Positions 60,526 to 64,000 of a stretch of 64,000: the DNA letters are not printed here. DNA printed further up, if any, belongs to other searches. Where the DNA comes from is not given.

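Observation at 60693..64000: PLD-nuclease / SNF2-helicase fusion protein at the window edge: candidate defence or DNA-targeting system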

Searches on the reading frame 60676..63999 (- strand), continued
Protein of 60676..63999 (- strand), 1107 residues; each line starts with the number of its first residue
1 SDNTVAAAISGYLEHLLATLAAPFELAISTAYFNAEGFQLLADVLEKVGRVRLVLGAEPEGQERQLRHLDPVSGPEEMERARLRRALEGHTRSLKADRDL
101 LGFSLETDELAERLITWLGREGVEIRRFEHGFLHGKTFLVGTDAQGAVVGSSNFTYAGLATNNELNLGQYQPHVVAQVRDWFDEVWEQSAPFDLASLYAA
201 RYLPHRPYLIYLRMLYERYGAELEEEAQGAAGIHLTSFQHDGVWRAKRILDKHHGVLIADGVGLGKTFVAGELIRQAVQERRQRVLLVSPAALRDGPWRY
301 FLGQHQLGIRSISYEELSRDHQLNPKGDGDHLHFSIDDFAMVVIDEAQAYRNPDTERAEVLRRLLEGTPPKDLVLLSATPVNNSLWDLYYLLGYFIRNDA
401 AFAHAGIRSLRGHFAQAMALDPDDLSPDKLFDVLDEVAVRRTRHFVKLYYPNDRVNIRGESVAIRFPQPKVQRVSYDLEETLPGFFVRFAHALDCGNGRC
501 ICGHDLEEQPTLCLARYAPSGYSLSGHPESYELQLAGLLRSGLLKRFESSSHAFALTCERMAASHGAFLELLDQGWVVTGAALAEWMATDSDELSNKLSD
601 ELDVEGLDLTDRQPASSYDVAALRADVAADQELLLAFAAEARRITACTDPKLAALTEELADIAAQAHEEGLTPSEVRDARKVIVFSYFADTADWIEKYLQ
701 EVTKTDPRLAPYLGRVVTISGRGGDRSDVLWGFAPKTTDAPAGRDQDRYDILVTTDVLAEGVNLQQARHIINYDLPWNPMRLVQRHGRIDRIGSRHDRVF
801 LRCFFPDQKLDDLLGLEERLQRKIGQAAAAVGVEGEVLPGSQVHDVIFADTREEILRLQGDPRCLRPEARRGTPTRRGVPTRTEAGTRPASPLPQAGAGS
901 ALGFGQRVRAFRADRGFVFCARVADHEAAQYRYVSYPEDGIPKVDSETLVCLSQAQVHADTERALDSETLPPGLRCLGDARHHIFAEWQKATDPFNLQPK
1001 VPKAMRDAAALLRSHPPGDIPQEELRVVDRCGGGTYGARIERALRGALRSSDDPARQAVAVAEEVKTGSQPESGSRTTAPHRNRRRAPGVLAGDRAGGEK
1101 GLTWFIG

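Call 73: search_protein_families(library=pfam, proteins=[L040:9905-13711:+, L040:19849-22527:-, L040:3144-5966:-, L040:15420-16232:+, L040:16598-17479:-, L040:17572-18201:-, L040:18774-19433:-, L040:6184-7317:+, L040:7364-8437:-], max_evalue=0.001)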
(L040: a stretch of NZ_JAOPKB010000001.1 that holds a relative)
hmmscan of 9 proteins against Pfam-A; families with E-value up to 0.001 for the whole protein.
L040:9905-13711:+ (1268 aa): 5 families
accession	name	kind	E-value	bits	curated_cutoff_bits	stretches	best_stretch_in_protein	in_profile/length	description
PF00271.37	Helicase_C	-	2.1e-19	70.2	23.5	1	775-900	2-110/110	Helicase conserved C-terminal domain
PF00176.29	SNF2-rel_dom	-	5.3e-11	42.6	24.9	1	288-526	16-233/290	SNF2-related domain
PF13091.12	PLDc_2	-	2.1e-09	37.8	27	1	32-203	10-132/132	PLD-like domain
PF04851.21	ResIII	-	3.8e-09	37.1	22.5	1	277-432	10-163/164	Type III restriction enzyme, res subunit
PF20720.3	nSTAND3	-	7.3e-07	29.4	27.2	1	273-339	1-64/155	Novel STAND NTPase 3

L040:19849-22527:- (892 aa): 3 families
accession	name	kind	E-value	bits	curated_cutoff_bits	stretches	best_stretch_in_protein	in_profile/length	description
PF07669.17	Eco57I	-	2.1e-27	96.7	25.3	2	165-345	1-93/171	Eco57I restriction-modification methylase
PF02384.22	N6_Mtase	-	9.5e-09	35.4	20.4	0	88-115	43-70/311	N-6 DNA Methylase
PF20473.4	MmeI_Mtase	-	2.3e-08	34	27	1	89-188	17-86/259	MmeI, DNA-methyltransferase domain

L040:3144-5966:- (940 aa): 13 families
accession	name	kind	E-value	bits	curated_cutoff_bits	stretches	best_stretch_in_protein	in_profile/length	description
PF08448.16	PAS_4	-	1.1e-57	193.5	23.1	5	360-458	3-110/110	PAS fold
PF13426.13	PAS_9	-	1.1e-45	154.5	27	3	102-204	3-103/103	PAS domain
PF00989.32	PAS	-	1.8e-37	128.2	22.6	3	90-201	2-112/113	PAS fold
PF02518.31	HATPase_c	-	2.4e-32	112.1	26.4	1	821-930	1-109/111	Histidine kinase-, DNA gyrase B-, and HSP90-like ATPase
PF13188.13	PAS_8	-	2e-21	75.5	21.8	1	464-506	1-44/65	PAS domain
PF08447.18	PAS_3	-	1e-16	61.4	25.6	1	113-198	2-88/89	PAS fold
PF00512.31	HisKA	-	3.9e-11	43.3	26.9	1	713-779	2-65/66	His Kinase A (phospho-acceptor) domain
PF12860.13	PAS_7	-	3.8e-10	40.3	27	0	471-572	2-101/115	PAS fold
PF24820.1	Diguanyl_cycl_sensor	-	5.8e-06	26.7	28.1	0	470-508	2-40/109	Diguanylate cyclase-like sensor domain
PF13596.12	PAS_10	-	3.6e-05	24.8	22.1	0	630-697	37-106/106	PAS domain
PF14501.12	HATPase_c_5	-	0.00038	20.8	22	1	826-916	6-90/102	GHKL domain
PF12840.13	HTH_20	-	0.00076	19.8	27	0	18-56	9-46/51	Helix-turn-helix domain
PF13581.12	HATPase_c_2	-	0.00093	19.6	27.4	0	833-907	39-111/127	Histidine kinase-like ATPase domain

L040:15420-16232:+ (270 aa): 0 families

L040:16598-17479:- (293 aa): 0 families

L040:17572-18201:- (209 aa): 0 families

L040:18774-19433:- (219 aa): 0 families

L040:6184-7317:+ (377 aa): 1 family
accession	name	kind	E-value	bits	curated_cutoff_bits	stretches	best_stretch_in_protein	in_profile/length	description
PF04471.18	Mrr_cat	-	3.3e-05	24.4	21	1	13-101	4-93/115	Restriction endonuclease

L040:7364-8437:- (357 aa): 1 family
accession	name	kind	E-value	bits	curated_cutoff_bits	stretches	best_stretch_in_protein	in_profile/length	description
PF14022.11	DUF4238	-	4.2e-35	122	27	1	6-271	1-279/281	Protein of unknown function (DUF4238)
